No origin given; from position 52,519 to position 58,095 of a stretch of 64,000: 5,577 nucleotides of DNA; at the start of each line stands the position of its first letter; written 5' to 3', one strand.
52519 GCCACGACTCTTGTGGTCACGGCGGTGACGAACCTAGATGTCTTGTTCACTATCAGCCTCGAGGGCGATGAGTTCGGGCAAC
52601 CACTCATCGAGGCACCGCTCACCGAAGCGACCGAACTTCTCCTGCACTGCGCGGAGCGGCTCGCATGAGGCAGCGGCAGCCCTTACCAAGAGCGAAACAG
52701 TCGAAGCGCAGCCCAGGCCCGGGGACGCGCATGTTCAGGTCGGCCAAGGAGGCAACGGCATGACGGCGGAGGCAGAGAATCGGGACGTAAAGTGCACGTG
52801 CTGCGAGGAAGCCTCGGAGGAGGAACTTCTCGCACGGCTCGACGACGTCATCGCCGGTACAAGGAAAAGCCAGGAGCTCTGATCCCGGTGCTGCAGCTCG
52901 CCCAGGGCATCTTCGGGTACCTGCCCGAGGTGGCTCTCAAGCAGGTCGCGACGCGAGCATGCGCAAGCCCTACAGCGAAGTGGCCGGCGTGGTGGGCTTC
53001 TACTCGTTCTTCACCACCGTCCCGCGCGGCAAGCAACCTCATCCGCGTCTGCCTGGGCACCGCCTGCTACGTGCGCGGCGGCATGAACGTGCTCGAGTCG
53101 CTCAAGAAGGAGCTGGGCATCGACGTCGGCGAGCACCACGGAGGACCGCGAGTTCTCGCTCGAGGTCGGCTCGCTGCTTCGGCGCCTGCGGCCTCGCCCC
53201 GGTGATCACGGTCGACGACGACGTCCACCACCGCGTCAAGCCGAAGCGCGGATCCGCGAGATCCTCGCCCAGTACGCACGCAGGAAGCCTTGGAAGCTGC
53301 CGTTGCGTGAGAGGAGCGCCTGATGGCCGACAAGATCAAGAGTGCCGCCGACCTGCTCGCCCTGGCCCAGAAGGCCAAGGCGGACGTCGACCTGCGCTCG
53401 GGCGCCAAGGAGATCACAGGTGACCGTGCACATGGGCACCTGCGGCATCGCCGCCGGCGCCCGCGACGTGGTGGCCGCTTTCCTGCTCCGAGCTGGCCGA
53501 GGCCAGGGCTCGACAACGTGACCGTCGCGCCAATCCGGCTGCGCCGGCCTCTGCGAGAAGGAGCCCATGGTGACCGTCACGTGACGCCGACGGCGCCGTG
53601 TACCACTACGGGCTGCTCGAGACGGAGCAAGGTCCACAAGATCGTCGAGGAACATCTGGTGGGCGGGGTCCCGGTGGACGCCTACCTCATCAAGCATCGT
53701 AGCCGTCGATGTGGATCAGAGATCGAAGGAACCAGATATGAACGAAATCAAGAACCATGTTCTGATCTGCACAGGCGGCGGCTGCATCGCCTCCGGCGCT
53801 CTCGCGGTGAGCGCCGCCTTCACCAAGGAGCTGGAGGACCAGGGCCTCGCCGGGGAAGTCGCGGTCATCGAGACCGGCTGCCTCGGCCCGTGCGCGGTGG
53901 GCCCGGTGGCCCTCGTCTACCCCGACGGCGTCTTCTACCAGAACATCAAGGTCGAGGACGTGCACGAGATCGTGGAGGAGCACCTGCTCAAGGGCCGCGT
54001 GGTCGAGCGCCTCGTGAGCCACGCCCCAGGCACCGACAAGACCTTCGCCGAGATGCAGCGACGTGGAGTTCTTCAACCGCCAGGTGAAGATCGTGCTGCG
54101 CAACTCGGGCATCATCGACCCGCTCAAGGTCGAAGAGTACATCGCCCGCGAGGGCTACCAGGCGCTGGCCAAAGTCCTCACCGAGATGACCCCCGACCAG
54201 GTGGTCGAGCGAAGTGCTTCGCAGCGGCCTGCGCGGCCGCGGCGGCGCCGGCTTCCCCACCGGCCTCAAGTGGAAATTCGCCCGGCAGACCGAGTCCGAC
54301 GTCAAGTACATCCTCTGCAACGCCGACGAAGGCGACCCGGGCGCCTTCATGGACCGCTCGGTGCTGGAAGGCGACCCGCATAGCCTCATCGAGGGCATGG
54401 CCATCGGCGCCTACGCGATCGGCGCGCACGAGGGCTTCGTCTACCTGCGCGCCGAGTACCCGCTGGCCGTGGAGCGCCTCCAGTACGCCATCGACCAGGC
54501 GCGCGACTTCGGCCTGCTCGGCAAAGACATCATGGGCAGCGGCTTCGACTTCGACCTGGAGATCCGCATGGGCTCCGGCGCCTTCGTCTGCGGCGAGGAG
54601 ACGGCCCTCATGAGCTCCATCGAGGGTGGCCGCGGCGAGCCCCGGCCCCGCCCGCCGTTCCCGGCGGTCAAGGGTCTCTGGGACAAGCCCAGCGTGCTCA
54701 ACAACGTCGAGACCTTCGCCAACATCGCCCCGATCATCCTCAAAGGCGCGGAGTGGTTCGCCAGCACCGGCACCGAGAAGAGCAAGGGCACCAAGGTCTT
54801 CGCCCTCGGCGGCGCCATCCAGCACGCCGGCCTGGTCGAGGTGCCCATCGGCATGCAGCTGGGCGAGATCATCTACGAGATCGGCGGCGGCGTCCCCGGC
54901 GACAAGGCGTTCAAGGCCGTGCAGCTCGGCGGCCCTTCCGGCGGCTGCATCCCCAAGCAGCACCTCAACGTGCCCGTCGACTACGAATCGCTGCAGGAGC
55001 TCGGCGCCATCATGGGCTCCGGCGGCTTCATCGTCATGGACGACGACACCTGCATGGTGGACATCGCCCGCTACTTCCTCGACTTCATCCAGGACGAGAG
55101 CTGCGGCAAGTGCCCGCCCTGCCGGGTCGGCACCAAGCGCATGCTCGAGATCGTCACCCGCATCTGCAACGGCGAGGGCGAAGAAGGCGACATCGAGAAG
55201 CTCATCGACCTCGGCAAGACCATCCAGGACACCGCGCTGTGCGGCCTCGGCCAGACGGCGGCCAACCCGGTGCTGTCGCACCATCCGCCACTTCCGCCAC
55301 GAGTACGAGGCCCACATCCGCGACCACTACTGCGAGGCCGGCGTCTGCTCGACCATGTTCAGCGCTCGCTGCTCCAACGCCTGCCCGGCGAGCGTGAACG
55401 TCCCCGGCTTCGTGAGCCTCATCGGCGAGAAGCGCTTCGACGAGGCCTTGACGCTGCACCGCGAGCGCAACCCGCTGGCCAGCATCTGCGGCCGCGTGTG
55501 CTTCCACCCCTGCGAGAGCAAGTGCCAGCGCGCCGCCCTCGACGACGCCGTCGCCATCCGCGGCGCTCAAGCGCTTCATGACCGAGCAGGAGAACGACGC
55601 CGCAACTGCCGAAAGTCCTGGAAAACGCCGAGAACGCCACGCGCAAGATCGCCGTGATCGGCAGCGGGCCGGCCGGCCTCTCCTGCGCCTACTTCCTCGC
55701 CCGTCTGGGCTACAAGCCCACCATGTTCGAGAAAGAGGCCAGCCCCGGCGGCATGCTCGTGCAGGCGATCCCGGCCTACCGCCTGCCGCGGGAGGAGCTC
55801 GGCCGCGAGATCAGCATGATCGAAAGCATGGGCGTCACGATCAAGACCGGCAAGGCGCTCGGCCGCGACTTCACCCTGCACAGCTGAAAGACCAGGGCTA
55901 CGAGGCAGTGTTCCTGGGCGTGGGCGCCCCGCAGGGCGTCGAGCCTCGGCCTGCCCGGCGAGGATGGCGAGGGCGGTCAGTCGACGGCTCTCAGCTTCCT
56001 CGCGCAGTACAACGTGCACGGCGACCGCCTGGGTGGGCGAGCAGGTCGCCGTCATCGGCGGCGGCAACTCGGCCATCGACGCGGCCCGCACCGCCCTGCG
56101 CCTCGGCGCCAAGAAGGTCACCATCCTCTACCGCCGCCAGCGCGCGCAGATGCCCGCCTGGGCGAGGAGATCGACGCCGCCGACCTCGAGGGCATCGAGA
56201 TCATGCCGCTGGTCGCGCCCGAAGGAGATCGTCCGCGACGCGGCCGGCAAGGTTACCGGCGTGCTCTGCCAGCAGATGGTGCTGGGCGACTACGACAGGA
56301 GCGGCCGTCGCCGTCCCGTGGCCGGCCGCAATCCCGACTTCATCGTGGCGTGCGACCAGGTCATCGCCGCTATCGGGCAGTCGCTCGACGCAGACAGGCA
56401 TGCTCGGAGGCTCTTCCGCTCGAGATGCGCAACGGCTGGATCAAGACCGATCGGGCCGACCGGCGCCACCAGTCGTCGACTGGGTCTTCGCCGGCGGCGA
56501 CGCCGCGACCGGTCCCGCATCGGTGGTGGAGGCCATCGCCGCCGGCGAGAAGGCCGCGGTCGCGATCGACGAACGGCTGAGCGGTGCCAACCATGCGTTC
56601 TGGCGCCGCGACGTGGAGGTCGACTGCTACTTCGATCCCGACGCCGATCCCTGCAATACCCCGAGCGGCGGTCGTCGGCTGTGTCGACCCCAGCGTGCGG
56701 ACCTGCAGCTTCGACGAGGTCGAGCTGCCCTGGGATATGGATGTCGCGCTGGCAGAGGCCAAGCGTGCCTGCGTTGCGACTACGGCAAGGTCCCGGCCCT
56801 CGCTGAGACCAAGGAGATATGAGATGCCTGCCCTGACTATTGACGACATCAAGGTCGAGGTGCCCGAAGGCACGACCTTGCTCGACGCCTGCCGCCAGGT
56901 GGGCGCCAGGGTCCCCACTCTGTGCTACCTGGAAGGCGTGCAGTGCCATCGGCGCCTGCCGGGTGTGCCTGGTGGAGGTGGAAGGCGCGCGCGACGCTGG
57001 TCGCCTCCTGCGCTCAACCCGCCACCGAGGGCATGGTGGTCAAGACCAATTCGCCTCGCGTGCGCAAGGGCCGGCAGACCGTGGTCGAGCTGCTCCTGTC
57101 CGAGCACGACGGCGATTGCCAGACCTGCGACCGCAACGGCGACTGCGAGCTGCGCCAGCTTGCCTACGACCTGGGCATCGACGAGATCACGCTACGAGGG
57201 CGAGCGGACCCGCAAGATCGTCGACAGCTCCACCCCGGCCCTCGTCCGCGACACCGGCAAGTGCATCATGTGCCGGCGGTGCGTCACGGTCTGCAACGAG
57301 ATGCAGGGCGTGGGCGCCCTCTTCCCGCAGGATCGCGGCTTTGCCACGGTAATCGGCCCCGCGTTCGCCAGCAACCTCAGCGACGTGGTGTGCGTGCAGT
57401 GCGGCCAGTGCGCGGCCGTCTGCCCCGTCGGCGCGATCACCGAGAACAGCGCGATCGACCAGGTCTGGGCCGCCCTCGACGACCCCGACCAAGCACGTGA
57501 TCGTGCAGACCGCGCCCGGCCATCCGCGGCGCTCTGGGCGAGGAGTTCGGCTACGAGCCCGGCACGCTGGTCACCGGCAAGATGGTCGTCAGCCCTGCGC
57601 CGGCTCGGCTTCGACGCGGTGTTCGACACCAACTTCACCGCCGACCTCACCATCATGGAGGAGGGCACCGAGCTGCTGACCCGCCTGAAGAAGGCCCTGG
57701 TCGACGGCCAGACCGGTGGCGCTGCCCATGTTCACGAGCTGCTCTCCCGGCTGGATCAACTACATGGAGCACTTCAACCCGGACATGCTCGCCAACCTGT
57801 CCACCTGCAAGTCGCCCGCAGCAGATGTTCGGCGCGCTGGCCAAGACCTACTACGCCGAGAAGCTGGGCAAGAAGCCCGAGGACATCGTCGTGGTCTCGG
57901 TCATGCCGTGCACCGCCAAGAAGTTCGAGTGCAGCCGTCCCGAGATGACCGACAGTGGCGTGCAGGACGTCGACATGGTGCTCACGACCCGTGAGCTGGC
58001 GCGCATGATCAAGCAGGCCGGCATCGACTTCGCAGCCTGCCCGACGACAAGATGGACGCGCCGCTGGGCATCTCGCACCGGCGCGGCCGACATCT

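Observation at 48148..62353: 14-kb one-strand locus wiring Rex, two HydS-like Fe-S sensors, PHP/GHKL proteins and a phosphorelay around a multimeric [FeFe]-hydrogenase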

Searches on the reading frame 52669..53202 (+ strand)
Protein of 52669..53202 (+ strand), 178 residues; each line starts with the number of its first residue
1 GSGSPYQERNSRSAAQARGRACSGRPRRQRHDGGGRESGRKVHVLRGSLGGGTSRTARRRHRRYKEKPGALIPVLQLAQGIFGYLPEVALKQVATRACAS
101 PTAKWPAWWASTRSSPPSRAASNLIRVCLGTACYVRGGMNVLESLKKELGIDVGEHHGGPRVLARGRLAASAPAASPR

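Call 5: search_protein_families(library=pfam, proteins=[window:52669-53202:+], max_evalue=0.01)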
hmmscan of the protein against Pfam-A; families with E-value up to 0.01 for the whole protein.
window:52669-53202:+ (178 aa): 1 family
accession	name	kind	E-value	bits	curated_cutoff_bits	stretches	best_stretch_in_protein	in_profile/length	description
PF01257.25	2Fe-2S_thioredx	-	1.6e-13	51.2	24.8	1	62-156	6-99/145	Thioredoxin-like [2Fe-2S] ferredoxin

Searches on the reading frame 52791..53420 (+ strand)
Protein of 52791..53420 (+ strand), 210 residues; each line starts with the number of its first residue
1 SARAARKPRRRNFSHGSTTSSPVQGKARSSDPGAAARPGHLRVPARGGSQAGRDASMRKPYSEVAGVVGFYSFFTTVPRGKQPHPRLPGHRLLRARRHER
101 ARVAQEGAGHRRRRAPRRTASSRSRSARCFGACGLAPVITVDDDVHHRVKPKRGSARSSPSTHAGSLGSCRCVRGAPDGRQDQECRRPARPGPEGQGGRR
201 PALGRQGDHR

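Call 5: search_protein_families(library=pfam, proteins=[window:52791-53420:+], max_evalue=0.01)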
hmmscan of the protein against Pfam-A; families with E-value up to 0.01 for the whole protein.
window:52791-53420:+ (210 aa): 1 family
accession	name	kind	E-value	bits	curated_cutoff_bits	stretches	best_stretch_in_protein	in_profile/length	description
PF01257.25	2Fe-2S_thioredx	-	3.7e-10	40.3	24.8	1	58-153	42-136/145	Thioredoxin-like [2Fe-2S] ferredoxin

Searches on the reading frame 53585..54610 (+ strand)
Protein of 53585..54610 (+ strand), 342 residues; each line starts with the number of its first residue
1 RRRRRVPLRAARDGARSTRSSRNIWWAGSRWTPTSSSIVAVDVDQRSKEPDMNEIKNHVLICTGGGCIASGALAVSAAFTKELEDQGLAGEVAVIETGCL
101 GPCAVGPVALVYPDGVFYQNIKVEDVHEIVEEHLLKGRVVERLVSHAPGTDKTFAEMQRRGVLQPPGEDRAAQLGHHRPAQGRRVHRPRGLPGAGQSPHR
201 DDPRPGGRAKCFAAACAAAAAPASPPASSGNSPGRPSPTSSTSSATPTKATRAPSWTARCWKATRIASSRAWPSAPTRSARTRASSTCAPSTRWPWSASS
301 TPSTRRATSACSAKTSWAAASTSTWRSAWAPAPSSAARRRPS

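Call 6: search_protein_families(library=pfam, proteins=[window:53585-54610:+], max_evalue=0.01)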
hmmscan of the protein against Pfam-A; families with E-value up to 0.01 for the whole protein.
window:53585-54610:+ (342 aa): 1 family
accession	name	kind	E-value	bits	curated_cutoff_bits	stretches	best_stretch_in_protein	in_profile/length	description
PF01257.25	2Fe-2S_thioredx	-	1.4e-07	31.9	24.8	1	56-132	65-143/145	Thioredoxin-like [2Fe-2S] ferredoxin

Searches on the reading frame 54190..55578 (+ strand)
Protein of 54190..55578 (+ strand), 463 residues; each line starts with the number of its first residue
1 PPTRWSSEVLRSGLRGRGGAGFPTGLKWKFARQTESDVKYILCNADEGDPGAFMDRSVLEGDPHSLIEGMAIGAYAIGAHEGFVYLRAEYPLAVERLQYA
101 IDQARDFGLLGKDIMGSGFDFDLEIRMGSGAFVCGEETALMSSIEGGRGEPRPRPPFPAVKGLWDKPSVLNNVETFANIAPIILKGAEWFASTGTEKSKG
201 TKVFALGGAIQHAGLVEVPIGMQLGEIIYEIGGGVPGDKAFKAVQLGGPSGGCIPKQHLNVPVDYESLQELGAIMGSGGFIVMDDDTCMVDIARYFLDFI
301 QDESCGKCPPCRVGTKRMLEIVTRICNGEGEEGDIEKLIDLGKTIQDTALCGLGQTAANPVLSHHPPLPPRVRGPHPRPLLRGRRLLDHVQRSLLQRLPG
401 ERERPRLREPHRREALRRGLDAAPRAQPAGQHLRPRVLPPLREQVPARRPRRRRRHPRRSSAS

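Call 6: search_protein_families(library=pfam, proteins=[window:54190-55578:+], max_evalue=0.01)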
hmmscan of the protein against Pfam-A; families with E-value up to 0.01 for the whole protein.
window:54190-55578:+ (463 aa): 4 families
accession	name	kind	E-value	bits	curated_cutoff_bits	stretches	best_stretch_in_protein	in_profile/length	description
PF01512.22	Complex1_51K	-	2e-45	154.8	31.2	1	11-180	3-149/150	Nuo51 FMN-binding domain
PF10589.14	NADH_4Fe-4S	-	3.3e-28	97.8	23.5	1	291-363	1-73/85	NADH-ubiquinone oxidoreductase-F iron-sulfur binding region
PF10531.15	SLBB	-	9.6e-05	22.6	27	1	205-250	3-51/55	SLBB domain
PF22461.2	SLBB_2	-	0.0027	18.2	27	1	204-255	3-56/79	SLBB domain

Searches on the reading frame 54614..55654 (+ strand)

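Call 6: search_protein_families(library=pfam, proteins=[window:54614-55654:+], max_evalue=0.01)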
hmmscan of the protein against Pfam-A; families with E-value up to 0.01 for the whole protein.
window:54614-55654:+ (347 aa): 1 family
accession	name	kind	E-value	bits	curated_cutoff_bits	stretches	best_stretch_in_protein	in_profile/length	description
PF14691.11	Fer4_20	-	7.6e-16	58.4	25.8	1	237-317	16-99/113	Dihydroprymidine dehydrogenase domain II, 4Fe-4S cluster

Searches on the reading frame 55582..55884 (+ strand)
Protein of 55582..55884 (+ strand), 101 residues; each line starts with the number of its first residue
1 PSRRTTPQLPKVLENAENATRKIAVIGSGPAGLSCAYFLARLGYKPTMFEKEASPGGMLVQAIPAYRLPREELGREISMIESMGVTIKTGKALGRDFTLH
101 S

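Call 6: search_protein_families(library=pfam, proteins=[window:55582-55884:+], max_evalue=0.01)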
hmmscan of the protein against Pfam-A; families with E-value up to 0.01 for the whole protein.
window:55582-55884:+ (101 aa): 12 families
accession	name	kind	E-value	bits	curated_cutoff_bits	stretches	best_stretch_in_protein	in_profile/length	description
PF13450.12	NAD_binding_8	-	7.3e-10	39.4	21.9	1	25-58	1-34/68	NAD(P)-binding Rossmann-like domain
PF07992.20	Pyr_redox_2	-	8.2e-08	32.4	26.1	1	22-74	2-57/291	Pyridine nucleotide-disulphide oxidoreductase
PF01266.30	DAO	-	3.3e-07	30.6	27.9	1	22-57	1-37/353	FAD dependent oxidoreductase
PF01946.23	Thi4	-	1e-06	28.6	26.2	1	18-57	15-55/235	Thi4 family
PF00070.33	Pyr_redox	-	3.7e-06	27.8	22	1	22-56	1-35/82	Pyridine nucleotide-disulphide oxidoreductase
PF00890.30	FAD_binding_2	-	9.9e-06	25.4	20.4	1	23-62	2-41/414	FAD binding domain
PF01494.25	FAD_binding_3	-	2.5e-05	24.1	22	1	22-54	3-35/349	FAD binding domain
PF12831.13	FAD_oxidored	-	4e-05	23.5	27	1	23-63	2-42/416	FAD dependent oxidoreductase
PF21799.2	MurD-like_N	-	8e-05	23.3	27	1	22-58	2-38/88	Mur ligase MurD-like, N-terminal domain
PF03486.20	HI0933_like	-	0.00031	20.7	50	1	22-57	2-37/244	HI0933-like protein Rossmann domain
PF01134.28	GIDA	-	0.00041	20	22.1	1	22-59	1-38/391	Glucose inhibited division protein A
PF13738.12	Pyr_redox_3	-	0.005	16.6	30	1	25-52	2-30/305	Pyridine nucleotide-disulphide oxidoreductase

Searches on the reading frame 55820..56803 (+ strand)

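Call 6: search_protein_families(library=pfam, proteins=[window:55820-56803:+], max_evalue=0.01)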
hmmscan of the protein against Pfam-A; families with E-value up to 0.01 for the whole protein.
window:55820-56803:+ (328 aa): 4 families
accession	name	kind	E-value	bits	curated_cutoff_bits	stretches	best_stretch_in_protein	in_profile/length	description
PF07992.20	Pyr_redox_2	-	7.4e-07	29.3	26.1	1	61-113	130-180/291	Pyridine nucleotide-disulphide oxidoreductase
PF13738.12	Pyr_redox_3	-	4.1e-06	26.7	30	1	70-109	161-199/305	Pyridine nucleotide-disulphide oxidoreductase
PF00070.33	Pyr_redox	-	0.00052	20.9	22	1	76-108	2-33/82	Pyridine nucleotide-disulphide oxidoreductase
PF01262.27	AlaDh_PNT_C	-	0.0033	17.3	23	1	75-107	30-61/214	Alanine dehydrogenase/PNT, C-terminal domain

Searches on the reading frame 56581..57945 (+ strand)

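Call 6: search_protein_families(library=pfam, proteins=[window:56581-57945:+], max_evalue=0.01)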
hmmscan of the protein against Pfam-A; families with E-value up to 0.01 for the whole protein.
window:56581-57945:+ (455 aa): 16 families
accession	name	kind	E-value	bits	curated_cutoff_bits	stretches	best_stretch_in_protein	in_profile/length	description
PF02906.19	Fe_hyd_lg_C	-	1.6e-10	41.5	22.1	1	327-371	23-66/245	Iron only hydrogenase large subunit, C-terminal domain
PF12838.12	Fer4_7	-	5.2e-08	33.7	27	1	227-285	1-52/52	4Fe-4S dicluster domain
PF00037.32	Fer4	-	6.1e-08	32.6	21.1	1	271-287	8-24/24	4Fe-4S binding domain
PF12837.12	Fer4_6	-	1e-07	32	25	2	223-240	4-21/24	4Fe-4S binding domain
PF13237.11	Fer4_10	-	6.9e-07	29.5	25.5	2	269-291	7-31/53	4Fe-4S dicluster domain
PF13510.11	Fer2_4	-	1e-06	29.2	22.8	1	85-117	6-38/82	2Fe-2S iron-sulfur cluster binding domain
PF22117.2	Fer4_Nqo3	-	1.5e-05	25.5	27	1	223-287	6-67/67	NADH-quinone oxidoreductase subunit 3, ferredoxin-like domain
PF13187.11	Fer4_9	-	1.7e-05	25.2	27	1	227-286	1-52/52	4Fe-4S dicluster domain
PF13183.11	Fer4_8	-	2.5e-05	25.2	27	1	271-290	5-25/68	4Fe-4S dicluster domain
PF13484.11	Fer4_16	-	3.4e-05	25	30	1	271-293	2-25/66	4Fe-4S double cluster binding domain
PF12797.12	Fer4_2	-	0.0001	22.5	24.5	1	221-239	3-21/22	4Fe-4S binding domain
PF14697.11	Fer4_21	-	0.00012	22.6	35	1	225-287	5-58/59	4Fe-4S dicluster domain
PF25160.1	LdpA_Fe-S-bd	-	0.0012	19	27.6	1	268-290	25-47/49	LdpA Fe-S cluster-binding domain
PF12800.12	Fer4_4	-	0.0021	18.7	24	0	271-284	4-17/17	4Fe-4S binding domain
PF13746.11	Fer4_18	-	0.0049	17.5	27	0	208-239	41-72/114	4Fe-4S dicluster domain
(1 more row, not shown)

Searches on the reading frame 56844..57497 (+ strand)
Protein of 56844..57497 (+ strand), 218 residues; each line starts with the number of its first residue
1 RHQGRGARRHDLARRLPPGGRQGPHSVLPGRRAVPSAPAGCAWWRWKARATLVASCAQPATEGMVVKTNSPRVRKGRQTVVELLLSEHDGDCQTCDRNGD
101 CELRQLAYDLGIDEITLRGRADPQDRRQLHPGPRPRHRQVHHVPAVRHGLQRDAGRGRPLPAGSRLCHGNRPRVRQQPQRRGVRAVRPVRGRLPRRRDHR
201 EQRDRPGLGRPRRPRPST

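Call 6: search_protein_families(library=pfam, proteins=[window:56844-57497:+], max_evalue=0.01)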
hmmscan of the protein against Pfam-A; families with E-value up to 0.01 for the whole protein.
window:56844-57497:+ (218 aa): 1 family
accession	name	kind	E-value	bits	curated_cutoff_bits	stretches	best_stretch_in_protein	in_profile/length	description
PF10588.14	NADH-G_4Fe-4S_3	-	5.5e-18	64.7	27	1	77-115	1-39/40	NADH-ubiquinone oxidoreductase-G iron-sulfur binding region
